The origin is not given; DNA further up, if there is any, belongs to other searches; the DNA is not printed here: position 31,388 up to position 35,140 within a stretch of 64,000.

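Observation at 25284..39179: Three consecutive giant ORFs (1249 + 1443 + 1940 aa, about 13.9 kb) occupy the tape-measure position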

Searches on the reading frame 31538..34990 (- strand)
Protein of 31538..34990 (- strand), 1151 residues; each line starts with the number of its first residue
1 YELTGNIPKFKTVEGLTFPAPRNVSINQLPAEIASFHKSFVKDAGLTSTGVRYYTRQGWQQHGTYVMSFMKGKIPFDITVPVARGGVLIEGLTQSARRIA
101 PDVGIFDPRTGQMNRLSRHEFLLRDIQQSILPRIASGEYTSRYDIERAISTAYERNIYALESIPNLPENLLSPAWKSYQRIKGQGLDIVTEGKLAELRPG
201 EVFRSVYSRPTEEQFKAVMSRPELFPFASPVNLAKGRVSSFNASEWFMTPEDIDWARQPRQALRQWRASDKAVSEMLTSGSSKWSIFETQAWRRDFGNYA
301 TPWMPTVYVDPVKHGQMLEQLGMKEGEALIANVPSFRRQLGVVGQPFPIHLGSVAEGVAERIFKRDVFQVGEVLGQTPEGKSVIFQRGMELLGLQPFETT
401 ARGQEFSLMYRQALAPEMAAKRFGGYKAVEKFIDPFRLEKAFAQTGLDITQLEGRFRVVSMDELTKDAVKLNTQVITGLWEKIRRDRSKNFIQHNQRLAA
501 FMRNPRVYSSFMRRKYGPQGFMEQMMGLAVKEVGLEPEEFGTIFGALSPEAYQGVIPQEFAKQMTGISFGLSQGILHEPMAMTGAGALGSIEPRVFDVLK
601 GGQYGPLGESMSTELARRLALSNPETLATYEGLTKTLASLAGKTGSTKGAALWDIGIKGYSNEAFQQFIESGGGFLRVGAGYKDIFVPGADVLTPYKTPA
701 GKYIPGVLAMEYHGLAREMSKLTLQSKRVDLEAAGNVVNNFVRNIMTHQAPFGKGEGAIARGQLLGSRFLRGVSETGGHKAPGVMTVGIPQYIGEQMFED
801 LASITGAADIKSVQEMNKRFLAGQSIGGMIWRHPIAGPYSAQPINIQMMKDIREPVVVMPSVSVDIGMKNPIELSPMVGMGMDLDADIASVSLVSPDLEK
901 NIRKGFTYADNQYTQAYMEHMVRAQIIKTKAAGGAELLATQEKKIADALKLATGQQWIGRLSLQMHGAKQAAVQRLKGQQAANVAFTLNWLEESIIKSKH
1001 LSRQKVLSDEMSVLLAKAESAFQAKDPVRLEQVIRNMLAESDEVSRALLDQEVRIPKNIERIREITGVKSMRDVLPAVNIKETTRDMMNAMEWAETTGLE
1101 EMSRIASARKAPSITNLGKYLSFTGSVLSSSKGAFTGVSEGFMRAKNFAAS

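Call 41: search_protein_representatives(alignment_id=A2)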
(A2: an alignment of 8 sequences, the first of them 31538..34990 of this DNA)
Query: 8 sequences, 1154 profile positions. Proteins with E-value up to 0.001 (for the whole library): 256; up to 1e-10: 228; up to 1e-30: 169. The best 150 are listed.
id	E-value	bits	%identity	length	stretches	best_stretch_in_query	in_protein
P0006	0.0e+00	1855.7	-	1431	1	2-1154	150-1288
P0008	0.0e+00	1804.1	-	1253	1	4-1133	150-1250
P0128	0.0e+00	1642.7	-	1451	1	2-1152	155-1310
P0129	0.0e+00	1311.7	-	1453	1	2-1153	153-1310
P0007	0.0e+00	1238.4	-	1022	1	1-890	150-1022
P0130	0.0e+00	1234.5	-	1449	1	2-1152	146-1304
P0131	0.0e+00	1223.2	-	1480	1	5-1154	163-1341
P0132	0.0e+00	1206.9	-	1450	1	5-1154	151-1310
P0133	0.0e+00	1181.7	-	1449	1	2-1154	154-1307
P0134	0.0e+00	1067.9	-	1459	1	2-1152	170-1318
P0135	4.2e-294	994.9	-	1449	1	2-1146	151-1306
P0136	2.5e-287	972.5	-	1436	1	3-1152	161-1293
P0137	1.6e-277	940.1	-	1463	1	27-1154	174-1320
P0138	4.2e-275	932.0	-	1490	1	20-1153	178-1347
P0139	8.1e-266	901.3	-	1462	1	52-1152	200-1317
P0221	5.7e-91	322.2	-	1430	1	239-1044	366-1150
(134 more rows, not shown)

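Call 43: predict_structure(alignment_id=A2)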
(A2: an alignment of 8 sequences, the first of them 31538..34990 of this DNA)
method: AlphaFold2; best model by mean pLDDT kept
length: 1151 residues; sequences in the alignment: 8
mean_pLDDT: 50.4   pTM: 0.29
mean pLDDT of the five models: 50.4, 48.8, 48.4, 48.3, 47.3
residues with pLDDT >= 90: 0; 70-90: 252; 50-70: 292; < 50: 607
segments of 3 or more residues with pLDDT < 50: 1-17, 85-87, 94-104, 107-109, 155-186, 188-208, 240-347, 414-615, 617-619, 697-703, 751-753, 760-786, 800-810, 828-844, 852-910, 929-948, 996-999, 1064-1068, 1108-1151
pLDDT, mean of each block of 10 residues (from residue 1): 35 41 70 76 74 74 79 79 56 45 48 56 67 72 74 45 27 33 44 39 39 62 52 55 36 28 25 31 26 29 27 33 30 29 44 82 78 81 75 70 72 44 28 29 29 25 29 27 27 32 36 41 45 37 36 36 27 30 25 30 34 46 61 73 65 85 85 81 77 52 56 87 65 77 72 51 30 33 50 57 43 61 55 32 53 42 24 26 27 31 32 61 57 33 46 55 65 69 73 54 61 76 80 67 58 60 50 71 82 65 52 44 40 35 34 29
secondary structure, 60 per line:
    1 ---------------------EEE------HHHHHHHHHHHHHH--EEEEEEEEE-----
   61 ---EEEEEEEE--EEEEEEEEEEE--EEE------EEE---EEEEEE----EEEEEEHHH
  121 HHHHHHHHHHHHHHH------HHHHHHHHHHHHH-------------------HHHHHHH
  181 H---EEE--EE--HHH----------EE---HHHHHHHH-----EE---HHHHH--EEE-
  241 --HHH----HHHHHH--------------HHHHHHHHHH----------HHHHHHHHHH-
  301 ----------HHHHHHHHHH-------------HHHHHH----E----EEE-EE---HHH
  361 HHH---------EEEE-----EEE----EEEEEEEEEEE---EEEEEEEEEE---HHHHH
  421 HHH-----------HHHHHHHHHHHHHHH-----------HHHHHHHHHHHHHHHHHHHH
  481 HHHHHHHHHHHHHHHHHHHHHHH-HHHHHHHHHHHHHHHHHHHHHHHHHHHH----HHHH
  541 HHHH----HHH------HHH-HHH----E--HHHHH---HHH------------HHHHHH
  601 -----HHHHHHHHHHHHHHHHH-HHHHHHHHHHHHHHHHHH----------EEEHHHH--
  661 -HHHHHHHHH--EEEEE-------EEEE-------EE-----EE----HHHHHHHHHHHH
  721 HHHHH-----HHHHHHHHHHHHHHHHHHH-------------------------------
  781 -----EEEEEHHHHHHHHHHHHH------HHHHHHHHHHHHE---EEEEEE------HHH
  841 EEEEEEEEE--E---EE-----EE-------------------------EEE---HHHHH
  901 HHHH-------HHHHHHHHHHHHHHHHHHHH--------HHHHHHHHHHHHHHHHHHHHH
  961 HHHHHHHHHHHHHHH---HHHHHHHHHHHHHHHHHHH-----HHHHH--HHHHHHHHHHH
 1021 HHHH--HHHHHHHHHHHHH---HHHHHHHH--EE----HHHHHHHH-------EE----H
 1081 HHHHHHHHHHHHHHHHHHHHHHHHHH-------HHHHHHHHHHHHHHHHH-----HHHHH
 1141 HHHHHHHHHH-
elements in order (helices of 4 or more, strands of 3 or more residues): E22-24 H31-44 E47-55 E64-71 E74-84 E87-89 E96-98 E102-107 E112-117 H118-135 H142-154 H174-181 E185-187 H212-219 H230-234 E237-239 H250-255 H270-279 H290-299 H311-320 H334-339 E349-351 H358-363 E373-376 E382-384 E389-399 E403-412 H416-423 H435-449 H461-503 H505-532 H537-544 H572-576 H595-600 H606-622 H624-641 E652-654 H655-658 H662-670 E673-677 E685-688 H709-725 H731-749 E786-790 H791-803 H810-821 E826-831 E841-849 E890-892 H896-904 H912-931 H940-975 H979-997 H1003-1007 H1010-1024 H1027-1039 H1043-1050 H1059-1066 H1080-1106 H1114-1130 H1136-1150

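Call 61: fold_search(model_id=the predicted structure, library=pdb)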
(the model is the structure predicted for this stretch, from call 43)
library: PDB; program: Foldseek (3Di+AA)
matches with E <= 10: 354; with E <= 0.001: 0
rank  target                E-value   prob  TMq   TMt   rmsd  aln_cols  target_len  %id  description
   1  9e7v_D                2.5e-01  0.11  0.07  0.07  28.7       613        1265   12  Off-pathway Mycobacterium tuberculosis transcription initiation promoter complex (RNA Polymerase with Sigma-A, CarD, a (released 2025-10-01)
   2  5vo8_D                2.6e-01  0.10  0.07  0.06  29.3       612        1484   10  X-ray crystal structure of a bacterial reiterative transcription complex of pyrG promoter (released 2017-05-24)
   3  6c04_D                2.7e-01  0.18  0.07  0.07  23.9       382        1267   13  Mtb RNAP Holo/RbpA/double fork DNA -closed clamp (released 2018-03-28)
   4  9e87_D                2.8e-01  0.20  0.07  0.06  23.6       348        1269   14  De Novo Mycobacterium tuberculosis transcription initiation pre-RPO promoter complex with open Beta' clamp (RNA Polyme (released 2025-10-01)
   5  9uks_D                2.8e-01  0.08  0.06  0.05  29.1       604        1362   11  CryoEM structure of the T.thermophilus transcription initiation complex in the presence of Gp4A, -1 dA in the template (released 2025-10-22)
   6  8ej3_D                3.1e-01  0.18  0.06  0.06  23.3       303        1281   14  M. tuberculosis RNAP pause escaped complex with Bacillus subtilis NusG and GMPCPP (released 2023-02-01)
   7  2ppb_D                3.7e-01  0.06  0.06  0.06  30.3       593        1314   12  Crystal structure of the T. thermophilus RNAP polymerase elongation complex with the ntp substrate analog and antibiot (released 2007-07-17)
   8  6vjs_I                3.9e-01  0.25  0.07  0.07  21.6       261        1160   14  Escherichia coli RNA polymerase and ureidothiophene-2-carboxylic acid complex (released 2020-10-07)
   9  6cce_D                3.9e-01  0.09  0.08  0.08  28.4       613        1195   11  Crystal structure of a Mycobacterium smegmatis RNA polymerase transcription initiation complex with inhibitor Kanglemy (released 2018-08-15)
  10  6n62_D                4.1e-01  0.23  0.07  0.07  21.8       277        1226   13  Escherichia coli RNA polymerase sigma70-holoenzyme bound to upstream fork promoter DNA (released 2019-01-09)
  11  7pp4_d                4.1e-01  0.21  0.07  0.06  23.3       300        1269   13  Cryo-EM structure of Mycobacterium tuberculosis RNA polymerase holoenzyme comprising sigma factor SigB (released 2022-09-21)
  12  5x22_D                4.2e-01  0.08  0.07  0.06  28.4       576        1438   10  Crystal structure of Thermus thermophilus transcription initiation complex with GpA and CMPcPP (released 2017-07-05)
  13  6byu_D                4.2e-01  0.08  0.07  0.07  29.1       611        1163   10  X-ray crystal structure of Escherichia coli RNA polymerase (RpoB-H526Y) and ppApp complex (released 2018-01-17)
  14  9msh_J                4.4e-01  0.18  0.07  0.06  21.1       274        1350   13  de novo SigN RNA polymerase open complex (RPo) (released 2025-08-13)
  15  9frj_D                4.4e-01  0.08  0.06  0.05  27.9       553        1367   13  Ap4A bound in de novo transcription initiation T. thermophilus RNA polymerase complex with aTT DNA template (released 2025-12-17)
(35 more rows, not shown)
